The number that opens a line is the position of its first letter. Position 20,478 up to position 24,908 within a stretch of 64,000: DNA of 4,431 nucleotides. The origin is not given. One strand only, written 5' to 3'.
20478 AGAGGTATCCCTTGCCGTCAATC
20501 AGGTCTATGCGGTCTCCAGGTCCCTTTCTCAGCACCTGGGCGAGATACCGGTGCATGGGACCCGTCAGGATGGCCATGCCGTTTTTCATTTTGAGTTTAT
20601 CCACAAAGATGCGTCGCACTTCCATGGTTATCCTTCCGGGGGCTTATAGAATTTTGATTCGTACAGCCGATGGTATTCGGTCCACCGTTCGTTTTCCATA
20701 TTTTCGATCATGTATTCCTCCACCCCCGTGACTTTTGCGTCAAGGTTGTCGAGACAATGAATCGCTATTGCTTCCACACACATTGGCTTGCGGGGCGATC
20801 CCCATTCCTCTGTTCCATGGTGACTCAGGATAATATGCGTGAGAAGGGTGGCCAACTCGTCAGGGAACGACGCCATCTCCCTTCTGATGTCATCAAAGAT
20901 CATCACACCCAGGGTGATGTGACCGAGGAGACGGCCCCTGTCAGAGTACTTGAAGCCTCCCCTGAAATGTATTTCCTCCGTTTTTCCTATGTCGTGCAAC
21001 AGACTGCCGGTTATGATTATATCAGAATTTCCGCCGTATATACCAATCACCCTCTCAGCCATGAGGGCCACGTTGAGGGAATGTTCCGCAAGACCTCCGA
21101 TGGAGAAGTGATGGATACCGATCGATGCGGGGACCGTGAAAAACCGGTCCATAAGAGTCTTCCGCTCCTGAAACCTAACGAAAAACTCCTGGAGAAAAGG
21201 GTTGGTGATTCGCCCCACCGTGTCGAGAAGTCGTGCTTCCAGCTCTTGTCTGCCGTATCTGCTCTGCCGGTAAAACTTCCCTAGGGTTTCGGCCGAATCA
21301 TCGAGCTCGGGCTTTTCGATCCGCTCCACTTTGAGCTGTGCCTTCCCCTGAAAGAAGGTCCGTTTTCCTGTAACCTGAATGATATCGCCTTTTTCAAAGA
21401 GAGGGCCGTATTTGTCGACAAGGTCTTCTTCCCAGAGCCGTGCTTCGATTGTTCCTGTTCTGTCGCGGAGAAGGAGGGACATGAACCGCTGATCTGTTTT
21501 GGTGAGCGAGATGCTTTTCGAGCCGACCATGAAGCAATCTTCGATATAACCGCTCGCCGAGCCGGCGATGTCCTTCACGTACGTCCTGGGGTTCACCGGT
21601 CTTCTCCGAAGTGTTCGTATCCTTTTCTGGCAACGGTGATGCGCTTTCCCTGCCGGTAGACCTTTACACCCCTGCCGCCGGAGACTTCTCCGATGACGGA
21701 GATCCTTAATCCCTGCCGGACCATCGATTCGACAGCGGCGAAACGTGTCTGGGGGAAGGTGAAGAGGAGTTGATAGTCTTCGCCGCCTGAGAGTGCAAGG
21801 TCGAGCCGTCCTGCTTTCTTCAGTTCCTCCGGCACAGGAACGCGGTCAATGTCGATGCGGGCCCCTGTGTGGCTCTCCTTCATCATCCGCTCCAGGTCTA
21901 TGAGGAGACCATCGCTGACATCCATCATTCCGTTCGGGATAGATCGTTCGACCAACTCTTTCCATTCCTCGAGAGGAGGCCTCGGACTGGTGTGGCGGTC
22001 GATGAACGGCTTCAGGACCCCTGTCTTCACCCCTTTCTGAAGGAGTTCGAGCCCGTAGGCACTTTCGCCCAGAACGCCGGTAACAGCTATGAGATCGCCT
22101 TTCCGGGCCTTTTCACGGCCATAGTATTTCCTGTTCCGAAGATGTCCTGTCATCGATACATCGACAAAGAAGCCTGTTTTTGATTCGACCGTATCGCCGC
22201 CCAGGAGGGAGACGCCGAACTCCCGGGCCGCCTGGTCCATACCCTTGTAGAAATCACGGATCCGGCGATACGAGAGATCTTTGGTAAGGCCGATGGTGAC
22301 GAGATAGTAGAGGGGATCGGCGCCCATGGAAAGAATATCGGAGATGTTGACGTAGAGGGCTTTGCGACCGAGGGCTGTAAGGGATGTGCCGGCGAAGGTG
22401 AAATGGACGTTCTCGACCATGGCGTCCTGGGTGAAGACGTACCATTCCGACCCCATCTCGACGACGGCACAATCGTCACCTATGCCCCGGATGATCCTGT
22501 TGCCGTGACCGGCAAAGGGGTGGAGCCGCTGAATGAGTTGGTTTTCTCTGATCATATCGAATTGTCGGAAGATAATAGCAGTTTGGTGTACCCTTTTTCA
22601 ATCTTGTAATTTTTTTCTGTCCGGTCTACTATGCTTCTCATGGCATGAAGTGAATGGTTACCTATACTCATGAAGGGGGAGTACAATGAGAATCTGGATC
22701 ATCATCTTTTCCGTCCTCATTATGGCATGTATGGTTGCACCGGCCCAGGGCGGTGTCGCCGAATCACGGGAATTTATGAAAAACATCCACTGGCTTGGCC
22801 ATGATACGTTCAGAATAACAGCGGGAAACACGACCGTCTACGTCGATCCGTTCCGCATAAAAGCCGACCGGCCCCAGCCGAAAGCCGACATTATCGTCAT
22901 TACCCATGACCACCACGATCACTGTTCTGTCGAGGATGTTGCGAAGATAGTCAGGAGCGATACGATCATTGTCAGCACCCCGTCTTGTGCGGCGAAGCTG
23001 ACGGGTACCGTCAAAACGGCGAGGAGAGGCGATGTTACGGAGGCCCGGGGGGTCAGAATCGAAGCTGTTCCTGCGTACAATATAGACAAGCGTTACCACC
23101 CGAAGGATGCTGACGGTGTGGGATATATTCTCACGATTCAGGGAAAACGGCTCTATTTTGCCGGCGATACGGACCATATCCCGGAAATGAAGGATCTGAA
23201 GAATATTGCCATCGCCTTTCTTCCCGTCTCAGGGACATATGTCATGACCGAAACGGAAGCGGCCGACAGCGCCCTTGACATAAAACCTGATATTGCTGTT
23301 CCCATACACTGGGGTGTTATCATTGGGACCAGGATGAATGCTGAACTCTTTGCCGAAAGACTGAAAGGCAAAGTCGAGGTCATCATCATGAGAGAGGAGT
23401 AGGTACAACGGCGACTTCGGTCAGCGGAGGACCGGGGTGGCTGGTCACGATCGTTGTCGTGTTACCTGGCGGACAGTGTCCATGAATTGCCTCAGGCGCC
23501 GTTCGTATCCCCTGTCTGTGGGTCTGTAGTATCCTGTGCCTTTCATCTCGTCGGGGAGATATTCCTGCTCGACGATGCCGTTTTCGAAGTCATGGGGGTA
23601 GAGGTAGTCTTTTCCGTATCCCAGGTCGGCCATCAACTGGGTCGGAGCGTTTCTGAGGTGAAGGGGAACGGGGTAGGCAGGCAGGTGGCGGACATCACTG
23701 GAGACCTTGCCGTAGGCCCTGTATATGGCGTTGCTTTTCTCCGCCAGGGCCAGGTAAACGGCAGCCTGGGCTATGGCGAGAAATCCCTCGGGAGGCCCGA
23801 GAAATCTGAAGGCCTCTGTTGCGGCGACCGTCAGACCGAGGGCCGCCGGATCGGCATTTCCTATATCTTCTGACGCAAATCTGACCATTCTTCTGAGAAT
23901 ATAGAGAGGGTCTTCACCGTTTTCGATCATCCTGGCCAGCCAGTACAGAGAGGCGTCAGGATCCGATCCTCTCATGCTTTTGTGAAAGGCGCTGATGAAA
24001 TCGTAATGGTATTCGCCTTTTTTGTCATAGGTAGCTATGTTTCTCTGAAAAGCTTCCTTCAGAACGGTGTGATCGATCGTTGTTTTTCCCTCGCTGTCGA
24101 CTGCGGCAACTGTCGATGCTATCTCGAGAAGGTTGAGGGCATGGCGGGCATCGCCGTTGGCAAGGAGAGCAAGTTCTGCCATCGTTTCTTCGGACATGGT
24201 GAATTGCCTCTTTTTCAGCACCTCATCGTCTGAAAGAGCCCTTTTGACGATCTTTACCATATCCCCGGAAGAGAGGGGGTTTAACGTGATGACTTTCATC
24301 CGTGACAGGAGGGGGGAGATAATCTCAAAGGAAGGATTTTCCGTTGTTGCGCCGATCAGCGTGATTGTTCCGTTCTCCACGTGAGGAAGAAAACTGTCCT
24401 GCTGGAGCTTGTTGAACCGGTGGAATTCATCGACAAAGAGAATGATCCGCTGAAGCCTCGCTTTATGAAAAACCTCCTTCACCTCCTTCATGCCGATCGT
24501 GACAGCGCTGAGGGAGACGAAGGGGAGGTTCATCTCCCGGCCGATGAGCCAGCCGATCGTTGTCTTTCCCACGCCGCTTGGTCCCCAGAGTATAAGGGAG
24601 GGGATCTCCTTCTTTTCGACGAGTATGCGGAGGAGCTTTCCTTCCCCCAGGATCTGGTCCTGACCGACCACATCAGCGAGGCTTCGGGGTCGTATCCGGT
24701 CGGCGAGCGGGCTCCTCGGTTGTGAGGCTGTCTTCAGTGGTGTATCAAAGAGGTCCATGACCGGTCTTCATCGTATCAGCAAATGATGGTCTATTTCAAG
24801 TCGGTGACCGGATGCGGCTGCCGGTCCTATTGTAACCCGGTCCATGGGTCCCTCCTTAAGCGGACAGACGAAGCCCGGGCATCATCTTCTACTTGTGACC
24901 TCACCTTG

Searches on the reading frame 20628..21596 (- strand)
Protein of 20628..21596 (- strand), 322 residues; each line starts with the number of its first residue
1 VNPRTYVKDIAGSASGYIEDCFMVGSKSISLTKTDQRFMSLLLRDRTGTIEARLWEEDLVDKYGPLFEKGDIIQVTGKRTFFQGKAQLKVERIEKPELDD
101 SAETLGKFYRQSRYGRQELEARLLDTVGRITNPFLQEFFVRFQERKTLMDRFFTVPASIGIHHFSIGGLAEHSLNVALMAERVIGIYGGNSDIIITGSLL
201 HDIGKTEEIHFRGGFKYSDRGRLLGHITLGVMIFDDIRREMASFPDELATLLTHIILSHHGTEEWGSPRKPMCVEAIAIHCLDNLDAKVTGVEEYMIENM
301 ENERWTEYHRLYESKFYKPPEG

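Call 28: search_protein_families(library=pfam, proteins=[window:20628-21596:-], max_evalue=0.001)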
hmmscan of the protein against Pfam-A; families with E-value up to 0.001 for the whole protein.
window:20628-21596:- (322 aa): 2 families
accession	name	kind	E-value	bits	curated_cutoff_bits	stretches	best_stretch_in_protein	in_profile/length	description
PF01966.28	HD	-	2.1e-13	51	22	1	170-287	2-115/116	HD domain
PF01336.31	tRNA_anti-codon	-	5.8e-11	42.6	27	1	33-95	12-74/75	OB-fold nucleic acid binding domain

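Call 31: search_protein_families(library=ncbifam, proteins=[window:20628-21596:-], max_evalue=0.00001)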
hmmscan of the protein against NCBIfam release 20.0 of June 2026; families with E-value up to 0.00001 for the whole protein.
window:20628-21596:- (322 aa): 3 families
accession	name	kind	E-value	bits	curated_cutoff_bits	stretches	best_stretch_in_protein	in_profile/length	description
NF010007.0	PRK13480.1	equivalog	4.2e-48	164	460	1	18-319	14-310/314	3'-5' exoribonuclease YhaM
TIGR00277.1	HDIG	domain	2.4e-09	36.9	27.6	1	168-238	4-69/84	HDIG domain-containing metalloprotein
TIGR01596.1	cas3_HD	equivalog_domain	1e-07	32.2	43.45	1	169-269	1-111/178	CRISPR-associated endonuclease Cas3''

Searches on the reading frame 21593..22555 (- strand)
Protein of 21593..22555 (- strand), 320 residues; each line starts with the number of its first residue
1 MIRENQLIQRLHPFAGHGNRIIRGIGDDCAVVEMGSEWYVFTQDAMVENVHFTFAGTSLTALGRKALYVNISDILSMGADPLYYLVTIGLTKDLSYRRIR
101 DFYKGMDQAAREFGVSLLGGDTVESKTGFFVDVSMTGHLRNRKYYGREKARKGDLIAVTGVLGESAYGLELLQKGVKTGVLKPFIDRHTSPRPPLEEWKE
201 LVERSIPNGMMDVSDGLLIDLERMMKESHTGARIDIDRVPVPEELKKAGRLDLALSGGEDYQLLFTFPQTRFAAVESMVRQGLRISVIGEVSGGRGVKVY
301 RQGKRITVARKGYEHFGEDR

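Call 28: search_protein_families(library=pfam, proteins=[window:21593-22555:-], max_evalue=0.001)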
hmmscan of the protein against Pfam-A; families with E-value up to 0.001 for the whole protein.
window:21593-22555:- (320 aa): 2 families
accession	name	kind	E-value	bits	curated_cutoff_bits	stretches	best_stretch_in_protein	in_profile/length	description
PF00586.29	AIRS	-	3.4e-26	92.3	24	1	26-138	1-111/112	AIR synthase related protein, N-terminal domain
PF02769.27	AIRS_C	-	4.9e-13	50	23.1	1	151-300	1-154/156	AIR synthase related protein, C-terminal domain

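Call 31: search_protein_families(library=ncbifam, proteins=[window:21593-22555:-], max_evalue=0.00001)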
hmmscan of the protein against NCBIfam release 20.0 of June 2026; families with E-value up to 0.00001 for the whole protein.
window:21593-22555:- (320 aa): 15 families
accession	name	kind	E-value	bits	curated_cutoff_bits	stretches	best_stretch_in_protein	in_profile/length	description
TIGR01379.1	thiL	equivalog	1.9e-84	283.4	184.15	1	4-316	2-320/320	thiamine-phosphate kinase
NF004353.0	PRK05731.2-2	equivalog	6.3e-56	189.7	301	1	24-318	17-304/311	thiamine-phosphate kinase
NF004350.0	PRK05731.1-1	equivalog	1.5e-52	178.5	441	1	19-317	21-323/325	thiamine-phosphate kinase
NF004351.0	PRK05731.1-4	equivalog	3.7e-52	177.4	324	1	4-316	16-319/321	thiamine-phosphate kinase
NF004354.0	PRK05731.2-3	equivalog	3.4e-46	157.8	204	1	24-293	15-261/273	thiamine-phosphate kinase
TIGR04049.1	AIR_rel_sll0787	hypoth_equivalog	1e-17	64.2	321.3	1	24-307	41-306/318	sll0787 family AIR synthase-like protein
TIGR03267.1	methan_mark_2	hypoth_equivalog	2.5e-17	62.9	365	1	18-308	36-312/323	methanogenesis marker 2 protein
TIGR00476.1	selD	equivalog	1e-16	61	125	1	23-248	42-260/311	selenide, water dikinase SelD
TIGR02124.1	hypE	equivalog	9e-14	51.2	251.6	1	5-250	14-254/332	hydrogenase expression/formation protein HypE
NF010705.0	PRK14105.1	equivalog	4.8e-10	38.8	291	1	19-167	40-183/345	selenide, water dikinase SelD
NF002098.0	PRK00943.1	equivalog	3.6e-09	36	299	1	61-246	79-262/347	selenide, water dikinase SelD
TIGR01736.1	FGAM_synth_II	equivalog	4.5e-09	35.1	525.75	1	11-306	42-345/718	phosphoribosylformylglycinamidine synthase subunit PurL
NF002290.1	PRK01213.1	equivalog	1.4e-07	30.1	648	0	19-305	50-343/723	phosphoribosylformylglycinamidine synthase subunit PurL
TIGR04050.1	MSMEG_0567_Cter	hypoth_equivalog_domain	4.3e-07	29.7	312.2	1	63-247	64-234/296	MSMEG_0567/sll0787 family protein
TIGR00878.1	purM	equivalog_domain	1.2e-06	27.9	236.35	1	23-125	34-139/332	phosphoribosylformylglycinamidine cyclo-ligase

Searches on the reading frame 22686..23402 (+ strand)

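Call 28: search_protein_families(library=pfam, proteins=[window:22686-23402:+], max_evalue=0.001)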
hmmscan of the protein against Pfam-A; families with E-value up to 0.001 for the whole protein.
window:22686-23402:+ (238 aa): 3 families
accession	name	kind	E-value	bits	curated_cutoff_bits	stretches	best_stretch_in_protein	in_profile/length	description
PF13483.12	Lactamase_B_3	-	5.2e-31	108.2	24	1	34-208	2-160/160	Beta-lactamase superfamily domain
PF12706.13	Lactamase_B_2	-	5.1e-17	62.6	27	1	62-209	25-200/200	Beta-lactamase superfamily domain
PF00753.33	Lactamase_B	-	5.5e-06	26.9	22.7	0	145-208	133-196/196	Metallo-beta-lactamase superfamily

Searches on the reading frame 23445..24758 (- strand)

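Call 28: search_protein_families(library=pfam, proteins=[window:23445-24758:-], max_evalue=0.001)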
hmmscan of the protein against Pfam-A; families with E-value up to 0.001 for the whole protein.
window:23445-24758:- (437 aa): 6 families
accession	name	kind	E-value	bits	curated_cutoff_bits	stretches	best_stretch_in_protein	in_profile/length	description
PF12002.13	MgsA_C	-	2.4e-68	229.7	27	1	264-429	1-166/167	MgsA AAA+ ATPase C terminal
PF16193.11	AAA_assoc_2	-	4.5e-26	91.3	34.3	1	183-263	2-81/81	AAA C-terminal domain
PF00004.35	AAA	-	5e-15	56.6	21.2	1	55-159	1-128/131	ATPase family associated with various cellular activities (AAA)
PF05496.18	RuvB_N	-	2.1e-11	44.3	27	1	22-135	1-116/159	Holliday junction DNA helicase RuvB P-loop domain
PF13173.12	AAA_14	-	5.5e-05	23.6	27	1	55-165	5-126/129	AAA domain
PF22703.2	Cdc6_lid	-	0.00031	21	27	1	193-230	25-62/68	Cdc6 AAA+ ATPase-type lid domain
